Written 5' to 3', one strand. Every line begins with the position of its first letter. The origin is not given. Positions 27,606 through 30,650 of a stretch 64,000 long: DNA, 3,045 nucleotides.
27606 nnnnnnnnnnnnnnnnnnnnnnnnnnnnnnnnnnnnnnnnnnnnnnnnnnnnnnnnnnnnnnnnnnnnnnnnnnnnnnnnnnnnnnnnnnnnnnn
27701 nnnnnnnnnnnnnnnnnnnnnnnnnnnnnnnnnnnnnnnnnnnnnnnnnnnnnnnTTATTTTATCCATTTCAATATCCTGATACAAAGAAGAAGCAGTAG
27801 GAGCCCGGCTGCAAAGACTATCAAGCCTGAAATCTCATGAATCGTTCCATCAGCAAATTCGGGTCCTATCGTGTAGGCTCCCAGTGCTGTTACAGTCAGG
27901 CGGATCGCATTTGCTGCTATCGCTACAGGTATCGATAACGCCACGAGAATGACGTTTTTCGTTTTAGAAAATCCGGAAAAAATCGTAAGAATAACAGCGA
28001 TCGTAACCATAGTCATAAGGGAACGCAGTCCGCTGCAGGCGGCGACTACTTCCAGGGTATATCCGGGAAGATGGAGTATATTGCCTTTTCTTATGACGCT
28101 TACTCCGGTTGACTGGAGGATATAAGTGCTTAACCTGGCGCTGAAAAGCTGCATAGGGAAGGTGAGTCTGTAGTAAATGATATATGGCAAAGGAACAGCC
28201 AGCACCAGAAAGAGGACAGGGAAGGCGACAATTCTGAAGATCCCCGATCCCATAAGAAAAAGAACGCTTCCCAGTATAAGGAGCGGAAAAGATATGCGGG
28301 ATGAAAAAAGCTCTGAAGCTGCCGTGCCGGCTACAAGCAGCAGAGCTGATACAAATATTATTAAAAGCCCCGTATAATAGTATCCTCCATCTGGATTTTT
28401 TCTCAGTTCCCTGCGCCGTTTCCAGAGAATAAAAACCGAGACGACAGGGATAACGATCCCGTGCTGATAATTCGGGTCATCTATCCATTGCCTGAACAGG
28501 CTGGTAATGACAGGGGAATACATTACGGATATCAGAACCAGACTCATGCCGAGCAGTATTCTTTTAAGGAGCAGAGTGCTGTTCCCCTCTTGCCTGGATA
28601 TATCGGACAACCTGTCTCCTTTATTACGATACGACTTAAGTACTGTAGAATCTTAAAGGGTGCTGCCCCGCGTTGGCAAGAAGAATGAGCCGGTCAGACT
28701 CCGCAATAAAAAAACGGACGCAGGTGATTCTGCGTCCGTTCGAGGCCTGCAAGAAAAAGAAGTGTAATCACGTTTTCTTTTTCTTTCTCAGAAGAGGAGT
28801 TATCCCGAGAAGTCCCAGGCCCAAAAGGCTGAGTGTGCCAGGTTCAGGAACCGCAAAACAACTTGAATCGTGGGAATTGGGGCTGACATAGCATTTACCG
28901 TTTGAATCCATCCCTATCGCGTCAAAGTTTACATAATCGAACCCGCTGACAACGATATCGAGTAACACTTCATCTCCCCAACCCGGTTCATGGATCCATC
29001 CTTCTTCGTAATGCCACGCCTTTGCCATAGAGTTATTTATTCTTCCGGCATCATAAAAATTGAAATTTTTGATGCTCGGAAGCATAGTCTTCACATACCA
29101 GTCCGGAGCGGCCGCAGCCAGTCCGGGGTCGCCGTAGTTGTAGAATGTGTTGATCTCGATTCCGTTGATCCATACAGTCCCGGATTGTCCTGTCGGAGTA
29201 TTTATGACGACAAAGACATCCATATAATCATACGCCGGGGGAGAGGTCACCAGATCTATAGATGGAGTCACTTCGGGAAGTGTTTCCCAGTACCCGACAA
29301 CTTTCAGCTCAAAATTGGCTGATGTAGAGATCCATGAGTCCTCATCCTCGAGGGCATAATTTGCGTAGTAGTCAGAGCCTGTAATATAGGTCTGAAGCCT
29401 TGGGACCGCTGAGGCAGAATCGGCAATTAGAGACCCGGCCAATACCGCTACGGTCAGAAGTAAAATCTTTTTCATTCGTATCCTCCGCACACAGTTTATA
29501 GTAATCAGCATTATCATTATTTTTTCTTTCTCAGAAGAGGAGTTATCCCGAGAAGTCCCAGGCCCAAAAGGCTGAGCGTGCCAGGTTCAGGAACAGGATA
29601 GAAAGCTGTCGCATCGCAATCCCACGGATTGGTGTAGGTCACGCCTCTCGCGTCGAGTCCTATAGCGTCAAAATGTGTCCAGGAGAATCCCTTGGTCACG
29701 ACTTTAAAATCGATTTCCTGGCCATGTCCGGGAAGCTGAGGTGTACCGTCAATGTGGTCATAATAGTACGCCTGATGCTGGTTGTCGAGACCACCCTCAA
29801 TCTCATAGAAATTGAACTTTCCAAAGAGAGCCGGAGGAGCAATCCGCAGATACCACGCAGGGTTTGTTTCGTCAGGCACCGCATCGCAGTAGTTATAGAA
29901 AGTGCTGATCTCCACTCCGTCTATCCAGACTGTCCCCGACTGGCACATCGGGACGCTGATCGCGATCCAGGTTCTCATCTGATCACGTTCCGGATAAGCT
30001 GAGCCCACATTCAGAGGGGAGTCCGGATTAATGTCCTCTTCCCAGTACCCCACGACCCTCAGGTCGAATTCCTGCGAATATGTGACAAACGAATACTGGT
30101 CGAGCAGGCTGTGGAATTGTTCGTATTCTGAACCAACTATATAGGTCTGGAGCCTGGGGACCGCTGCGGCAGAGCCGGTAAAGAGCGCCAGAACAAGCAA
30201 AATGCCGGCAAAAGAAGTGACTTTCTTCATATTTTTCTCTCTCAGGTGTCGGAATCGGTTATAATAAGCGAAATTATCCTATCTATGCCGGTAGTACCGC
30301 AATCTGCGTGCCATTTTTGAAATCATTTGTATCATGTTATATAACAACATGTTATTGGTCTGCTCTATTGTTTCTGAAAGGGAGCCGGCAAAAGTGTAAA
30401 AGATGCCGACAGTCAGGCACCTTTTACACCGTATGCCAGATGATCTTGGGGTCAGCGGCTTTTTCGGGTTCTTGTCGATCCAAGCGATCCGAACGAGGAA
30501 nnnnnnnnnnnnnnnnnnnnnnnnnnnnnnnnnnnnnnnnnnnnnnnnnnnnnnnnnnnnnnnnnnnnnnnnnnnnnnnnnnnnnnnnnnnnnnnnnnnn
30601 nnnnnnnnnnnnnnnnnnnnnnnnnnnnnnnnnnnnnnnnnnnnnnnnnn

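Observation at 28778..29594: Two tandem PEP-CTERM genes share a near-identical ~75-nt 3' segment (1 mismatch) despite divergent bodies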

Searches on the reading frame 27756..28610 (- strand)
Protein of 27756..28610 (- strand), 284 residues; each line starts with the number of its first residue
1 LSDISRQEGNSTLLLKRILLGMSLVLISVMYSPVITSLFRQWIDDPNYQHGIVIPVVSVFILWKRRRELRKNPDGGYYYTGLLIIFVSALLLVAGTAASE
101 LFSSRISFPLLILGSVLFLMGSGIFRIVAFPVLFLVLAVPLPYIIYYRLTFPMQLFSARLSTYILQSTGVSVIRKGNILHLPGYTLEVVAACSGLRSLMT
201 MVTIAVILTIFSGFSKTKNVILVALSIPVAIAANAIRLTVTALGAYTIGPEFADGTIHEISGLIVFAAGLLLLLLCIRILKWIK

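Call 8: search_protein_families(library=ncbifam, proteins=[window:27756-28610:-], max_evalue=0.01)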
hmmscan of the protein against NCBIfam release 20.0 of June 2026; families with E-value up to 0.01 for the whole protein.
window:27756-28610:- (284 aa): 20 families
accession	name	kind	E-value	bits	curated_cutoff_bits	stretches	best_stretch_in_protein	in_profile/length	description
NF038142.1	exosort_XrtW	exception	7e-58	196.2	425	1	21-281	6-266/494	exosortase W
TIGR02602.1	8TM_EpsH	subfamily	1.8e-57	194.7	105.55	1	40-278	2-238/241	exosortase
TIGR03109.2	exosort_XrtA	exception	8.4e-56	189.3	208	1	19-278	2-257/261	exosortase A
TIGR04152.1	exosort_VPLPA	exception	8.6e-56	190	400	1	41-283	3-245/486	VPLPA-CTERM-specific exosortase XrtD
NF035943.2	exosort_XrtV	exception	1.2e-38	132.9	313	1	24-280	9-266/270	exosortase V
TIGR03113.1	exosort_XrtB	exception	4.7e-32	111.7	275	1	26-281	7-265/268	exosortase B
TIGR04156.1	cyanoexo_CrtB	exception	3.4e-25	89.1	300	1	24-277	7-263/280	cyanoexosortase B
TIGR04151.1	exosort_VPDSG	exception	3.4e-24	85.8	300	1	15-280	26-299/306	VPDSG-CTERM-specific exosortase XrtC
TIGR04178.1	exo_archaeo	signature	1.2e-17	63.9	23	1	186-281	1-96/97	exosortase/archaeosortase family protein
TIGR03763.1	cyanoexo_CrtA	exception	1.1e-16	61.1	150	1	51-271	35-249/260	cyanoexosortase A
NF033464.1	cyanoexo_CrtC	exception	1.8e-13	50.7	225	1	52-246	41-241/278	cyanoexosortase C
NF012182.0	exosortase_XrtQ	exception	7e-13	48.6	270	1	33-268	19-246/256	exosortase Q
NF033770.1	exosort_XrtT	exception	3.1e-12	45.8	250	1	32-276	14-263/472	exosortase T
TIGR04476.1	exosort_XrtN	exception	5.6e-08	32.3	200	1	68-277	47-243/406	exosortase N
TIGR04199.1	exosort_xrtJ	exception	2.2e-07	30.2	200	1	33-252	14-242/522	exosortase J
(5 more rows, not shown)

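Call 9: search_protein_families(library=pfam, proteins=[window:27756-28610:-], max_evalue=0.01)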
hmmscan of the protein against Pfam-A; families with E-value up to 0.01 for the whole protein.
window:27756-28610:- (284 aa): 1 family
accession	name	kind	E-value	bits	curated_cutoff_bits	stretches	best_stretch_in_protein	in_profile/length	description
PF09721.15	Exosortase_EpsH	-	2.4e-68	230.7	25.7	1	25-279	2-253/254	Transmembrane exosortase (Exosortase_EpsH)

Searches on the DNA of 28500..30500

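Call 72: search_rna_families(source=window, start=28500, end=30500, threshold=evalue, max_evalue=1)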
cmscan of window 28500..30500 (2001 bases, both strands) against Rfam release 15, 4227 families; matches with E-value up to 1: 0.
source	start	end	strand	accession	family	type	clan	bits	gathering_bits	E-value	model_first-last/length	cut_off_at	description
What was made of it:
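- On Structured cis-regulatory RNA: No Rfam hit at E <= 1 (call 72).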

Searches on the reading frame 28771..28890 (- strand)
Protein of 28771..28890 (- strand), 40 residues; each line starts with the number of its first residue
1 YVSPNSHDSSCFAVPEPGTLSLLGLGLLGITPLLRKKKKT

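Call 55: find_homologous_proteins(query=window:28771-28890:-, max_evalue=1)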
Query seq(40 aa) (40 aa): 1 proteins with E <= 1 among 1 candidates.
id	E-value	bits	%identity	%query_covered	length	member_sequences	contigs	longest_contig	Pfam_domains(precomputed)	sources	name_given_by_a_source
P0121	3.4e-6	43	69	80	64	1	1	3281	PF07589.17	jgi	jgi:hypothetical protein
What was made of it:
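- Tried and rejected: The 40-aa query found one candidate (call 55).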

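Call 64: search_protein_representatives(protein=window:28771-28866:-)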
Query: 32 residues. Proteins with E-value up to 0.001 (for the whole library): 66; up to 1e-10: 4; up to 1e-30: 0. The best 66 are listed.
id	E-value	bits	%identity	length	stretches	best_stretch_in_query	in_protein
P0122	3.5e-30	113.0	53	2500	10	4-27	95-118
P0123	1.5e-16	72.2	52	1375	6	3-24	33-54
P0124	4.3e-13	61.9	51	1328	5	4-26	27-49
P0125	2.6e-12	59.5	52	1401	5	2-24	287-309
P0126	1.8e-10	54.0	48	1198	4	3-28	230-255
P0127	2.1e-10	53.9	49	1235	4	4-25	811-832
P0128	4.1e-10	52.9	52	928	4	5-24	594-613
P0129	8.6e-10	52.0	48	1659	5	4-29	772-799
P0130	3.6e-09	50.1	53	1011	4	5-27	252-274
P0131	1.0e-07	45.8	50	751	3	4-29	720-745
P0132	1.2e-07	45.6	58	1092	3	3-24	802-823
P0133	1.9e-07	45.0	53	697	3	4-31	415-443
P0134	2.3e-07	44.7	49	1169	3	5-25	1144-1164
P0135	2.5e-07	44.6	60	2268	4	6-23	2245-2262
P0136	4.3e-07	43.9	60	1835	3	5-27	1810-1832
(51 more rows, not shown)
